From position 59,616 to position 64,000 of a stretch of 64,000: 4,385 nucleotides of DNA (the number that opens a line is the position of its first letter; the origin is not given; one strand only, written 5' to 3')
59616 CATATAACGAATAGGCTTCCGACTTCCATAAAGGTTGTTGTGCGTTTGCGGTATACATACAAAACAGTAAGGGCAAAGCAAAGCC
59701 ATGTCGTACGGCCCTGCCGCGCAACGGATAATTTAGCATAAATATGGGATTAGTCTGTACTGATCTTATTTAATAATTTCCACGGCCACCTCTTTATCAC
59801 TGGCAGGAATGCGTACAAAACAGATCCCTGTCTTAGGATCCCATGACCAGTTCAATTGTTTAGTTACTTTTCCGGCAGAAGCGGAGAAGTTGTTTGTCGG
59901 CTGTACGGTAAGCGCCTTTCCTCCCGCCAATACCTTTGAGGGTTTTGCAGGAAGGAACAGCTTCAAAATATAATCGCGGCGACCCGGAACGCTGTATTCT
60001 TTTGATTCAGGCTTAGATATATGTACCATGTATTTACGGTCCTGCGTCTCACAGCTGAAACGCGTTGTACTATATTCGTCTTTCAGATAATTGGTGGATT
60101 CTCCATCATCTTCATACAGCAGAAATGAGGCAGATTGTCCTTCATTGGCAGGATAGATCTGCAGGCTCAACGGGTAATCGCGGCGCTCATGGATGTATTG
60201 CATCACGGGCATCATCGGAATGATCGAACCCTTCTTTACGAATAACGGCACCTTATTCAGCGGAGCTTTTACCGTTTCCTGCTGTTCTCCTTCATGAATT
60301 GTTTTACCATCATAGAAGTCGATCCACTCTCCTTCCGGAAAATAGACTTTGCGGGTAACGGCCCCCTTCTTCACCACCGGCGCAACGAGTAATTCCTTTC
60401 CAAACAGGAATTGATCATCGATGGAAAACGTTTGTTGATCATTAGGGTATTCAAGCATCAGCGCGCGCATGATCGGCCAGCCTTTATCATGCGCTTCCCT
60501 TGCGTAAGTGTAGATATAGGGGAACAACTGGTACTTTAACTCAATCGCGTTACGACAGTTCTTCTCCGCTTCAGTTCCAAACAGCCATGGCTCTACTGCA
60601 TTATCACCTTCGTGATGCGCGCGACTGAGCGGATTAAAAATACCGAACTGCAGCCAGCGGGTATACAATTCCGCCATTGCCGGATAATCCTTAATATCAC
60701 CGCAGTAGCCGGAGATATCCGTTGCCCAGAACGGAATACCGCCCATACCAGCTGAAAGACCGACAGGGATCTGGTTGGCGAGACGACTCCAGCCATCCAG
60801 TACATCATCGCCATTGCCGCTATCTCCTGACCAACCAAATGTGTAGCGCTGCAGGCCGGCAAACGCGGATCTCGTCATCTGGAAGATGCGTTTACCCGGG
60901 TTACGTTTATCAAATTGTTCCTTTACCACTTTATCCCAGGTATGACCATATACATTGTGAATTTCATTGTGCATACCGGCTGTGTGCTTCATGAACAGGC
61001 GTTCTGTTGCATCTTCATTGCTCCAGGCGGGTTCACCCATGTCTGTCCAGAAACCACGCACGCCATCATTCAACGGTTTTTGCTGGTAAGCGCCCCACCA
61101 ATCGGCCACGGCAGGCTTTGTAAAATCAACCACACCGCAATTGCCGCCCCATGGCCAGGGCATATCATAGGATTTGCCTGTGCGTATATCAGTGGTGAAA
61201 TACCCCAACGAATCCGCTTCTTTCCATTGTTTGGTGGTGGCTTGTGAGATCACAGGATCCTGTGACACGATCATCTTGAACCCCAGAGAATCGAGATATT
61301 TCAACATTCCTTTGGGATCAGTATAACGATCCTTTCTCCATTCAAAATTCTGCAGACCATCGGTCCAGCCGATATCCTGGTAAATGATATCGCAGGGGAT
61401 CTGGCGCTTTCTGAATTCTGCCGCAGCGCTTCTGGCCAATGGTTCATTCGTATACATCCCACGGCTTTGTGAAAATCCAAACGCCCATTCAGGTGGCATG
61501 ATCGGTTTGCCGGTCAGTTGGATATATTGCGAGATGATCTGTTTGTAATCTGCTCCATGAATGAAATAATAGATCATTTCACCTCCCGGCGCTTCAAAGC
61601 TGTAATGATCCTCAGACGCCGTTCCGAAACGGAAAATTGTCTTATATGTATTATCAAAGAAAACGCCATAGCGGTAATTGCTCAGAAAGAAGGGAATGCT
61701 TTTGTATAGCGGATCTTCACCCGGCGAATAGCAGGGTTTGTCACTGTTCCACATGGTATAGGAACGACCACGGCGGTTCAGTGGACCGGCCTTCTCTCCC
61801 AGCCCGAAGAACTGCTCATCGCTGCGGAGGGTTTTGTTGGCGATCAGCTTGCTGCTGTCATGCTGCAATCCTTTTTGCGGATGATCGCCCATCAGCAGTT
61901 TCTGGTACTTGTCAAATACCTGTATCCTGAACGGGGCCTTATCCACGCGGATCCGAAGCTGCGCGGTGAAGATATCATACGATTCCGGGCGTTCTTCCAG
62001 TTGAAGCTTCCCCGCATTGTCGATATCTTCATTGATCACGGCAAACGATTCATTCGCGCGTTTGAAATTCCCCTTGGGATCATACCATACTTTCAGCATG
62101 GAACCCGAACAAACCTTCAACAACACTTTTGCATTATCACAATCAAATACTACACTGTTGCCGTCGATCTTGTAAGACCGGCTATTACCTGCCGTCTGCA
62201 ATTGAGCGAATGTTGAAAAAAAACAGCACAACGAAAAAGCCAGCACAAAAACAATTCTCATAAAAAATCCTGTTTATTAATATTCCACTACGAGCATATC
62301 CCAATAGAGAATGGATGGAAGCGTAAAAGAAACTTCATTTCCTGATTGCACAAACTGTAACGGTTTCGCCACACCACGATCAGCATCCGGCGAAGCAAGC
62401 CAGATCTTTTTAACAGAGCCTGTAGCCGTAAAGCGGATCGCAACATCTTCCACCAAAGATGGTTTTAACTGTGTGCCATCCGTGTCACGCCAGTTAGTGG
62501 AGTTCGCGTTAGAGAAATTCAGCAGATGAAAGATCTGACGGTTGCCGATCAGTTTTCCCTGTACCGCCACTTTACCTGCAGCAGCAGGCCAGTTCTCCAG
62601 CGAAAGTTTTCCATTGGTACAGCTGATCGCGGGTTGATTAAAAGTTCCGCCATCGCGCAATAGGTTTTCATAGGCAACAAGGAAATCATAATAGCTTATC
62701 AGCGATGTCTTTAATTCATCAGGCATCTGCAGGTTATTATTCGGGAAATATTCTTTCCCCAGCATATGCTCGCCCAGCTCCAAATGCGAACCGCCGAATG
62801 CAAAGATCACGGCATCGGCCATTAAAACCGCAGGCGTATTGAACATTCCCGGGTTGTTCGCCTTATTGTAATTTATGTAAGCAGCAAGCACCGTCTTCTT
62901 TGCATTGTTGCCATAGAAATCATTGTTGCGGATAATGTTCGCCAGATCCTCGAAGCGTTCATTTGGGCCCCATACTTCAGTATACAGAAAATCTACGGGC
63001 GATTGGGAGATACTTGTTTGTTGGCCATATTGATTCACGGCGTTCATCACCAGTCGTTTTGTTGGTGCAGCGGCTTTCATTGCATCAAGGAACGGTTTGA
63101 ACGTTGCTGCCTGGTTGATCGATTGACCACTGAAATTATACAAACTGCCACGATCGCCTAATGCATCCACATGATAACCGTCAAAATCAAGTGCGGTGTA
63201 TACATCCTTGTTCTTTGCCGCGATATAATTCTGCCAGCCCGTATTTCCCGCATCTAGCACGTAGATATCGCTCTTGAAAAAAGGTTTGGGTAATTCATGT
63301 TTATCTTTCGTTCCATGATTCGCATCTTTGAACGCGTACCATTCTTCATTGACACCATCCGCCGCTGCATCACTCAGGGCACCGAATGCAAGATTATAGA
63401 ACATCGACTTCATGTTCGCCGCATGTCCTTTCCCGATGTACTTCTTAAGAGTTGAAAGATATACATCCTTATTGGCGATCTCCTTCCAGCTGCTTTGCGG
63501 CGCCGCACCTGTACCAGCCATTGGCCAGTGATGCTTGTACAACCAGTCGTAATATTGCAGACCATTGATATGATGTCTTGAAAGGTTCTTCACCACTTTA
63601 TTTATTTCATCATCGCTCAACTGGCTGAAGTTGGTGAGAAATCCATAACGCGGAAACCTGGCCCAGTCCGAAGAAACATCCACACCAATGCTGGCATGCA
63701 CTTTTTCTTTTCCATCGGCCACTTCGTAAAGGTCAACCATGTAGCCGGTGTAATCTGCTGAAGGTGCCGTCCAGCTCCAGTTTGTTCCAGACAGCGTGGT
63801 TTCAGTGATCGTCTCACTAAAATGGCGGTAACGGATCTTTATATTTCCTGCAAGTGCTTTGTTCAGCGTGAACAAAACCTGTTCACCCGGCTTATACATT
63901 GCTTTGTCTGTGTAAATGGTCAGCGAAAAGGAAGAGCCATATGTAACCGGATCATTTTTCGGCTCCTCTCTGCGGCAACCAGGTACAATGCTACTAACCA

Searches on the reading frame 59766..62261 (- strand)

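Call 39: search_protein_families(library=pfam, proteins=[window:59766-62261:-], max_evalue=0.0001)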
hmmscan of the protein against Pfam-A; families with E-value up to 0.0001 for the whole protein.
window:59766-62261:- (831 aa): 4 families
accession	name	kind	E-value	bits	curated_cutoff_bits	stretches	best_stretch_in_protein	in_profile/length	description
PF01055.32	Glyco_hydro_31_2nd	-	7.3e-93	311.9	23.5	1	253-585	1-327/328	Glycosyl hydrolases family 31 TIM-barrel domain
PF13802.12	Gal_mutarotas_2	-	2.2e-36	126.3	27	1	48-210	4-183/184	Glycosyl hydrolase 31 N-terminal galactose mutarotase-like domain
PF21365.3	Glyco_hydro_31_3rd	-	4.4e-31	107.6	24.4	1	594-681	1-87/87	Glycosyl hydrolase family 31 C-terminal domain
PF17137.9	DUF5110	-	3.2e-15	56.4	27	1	697-769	1-69/71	Domain of unknown function (DUF5110)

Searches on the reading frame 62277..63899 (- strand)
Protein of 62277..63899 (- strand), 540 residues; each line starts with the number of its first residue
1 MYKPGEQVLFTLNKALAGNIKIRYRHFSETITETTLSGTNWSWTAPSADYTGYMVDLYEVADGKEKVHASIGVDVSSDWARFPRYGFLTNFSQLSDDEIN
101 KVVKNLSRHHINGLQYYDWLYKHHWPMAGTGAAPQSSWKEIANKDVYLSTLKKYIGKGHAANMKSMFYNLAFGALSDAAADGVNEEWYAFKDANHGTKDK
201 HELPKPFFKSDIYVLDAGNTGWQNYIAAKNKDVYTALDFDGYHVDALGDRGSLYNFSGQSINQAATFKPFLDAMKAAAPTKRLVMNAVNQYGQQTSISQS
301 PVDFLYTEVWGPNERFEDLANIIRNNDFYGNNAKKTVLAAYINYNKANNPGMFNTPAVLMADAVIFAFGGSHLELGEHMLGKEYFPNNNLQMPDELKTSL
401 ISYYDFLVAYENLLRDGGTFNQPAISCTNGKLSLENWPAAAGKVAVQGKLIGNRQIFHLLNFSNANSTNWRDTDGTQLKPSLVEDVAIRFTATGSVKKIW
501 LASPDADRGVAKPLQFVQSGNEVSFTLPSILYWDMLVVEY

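Call 39: search_protein_families(library=pfam, proteins=[window:62277-63899:-], max_evalue=0.0001)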
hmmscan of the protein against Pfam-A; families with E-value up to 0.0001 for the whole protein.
window:62277-63899:- (540 aa): 1 family
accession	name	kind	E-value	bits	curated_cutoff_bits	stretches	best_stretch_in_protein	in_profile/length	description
PF13199.12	Glyco_hydro_66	-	1.5e-197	658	23.7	1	1-537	5-546/546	Glycosyl hydrolase family 66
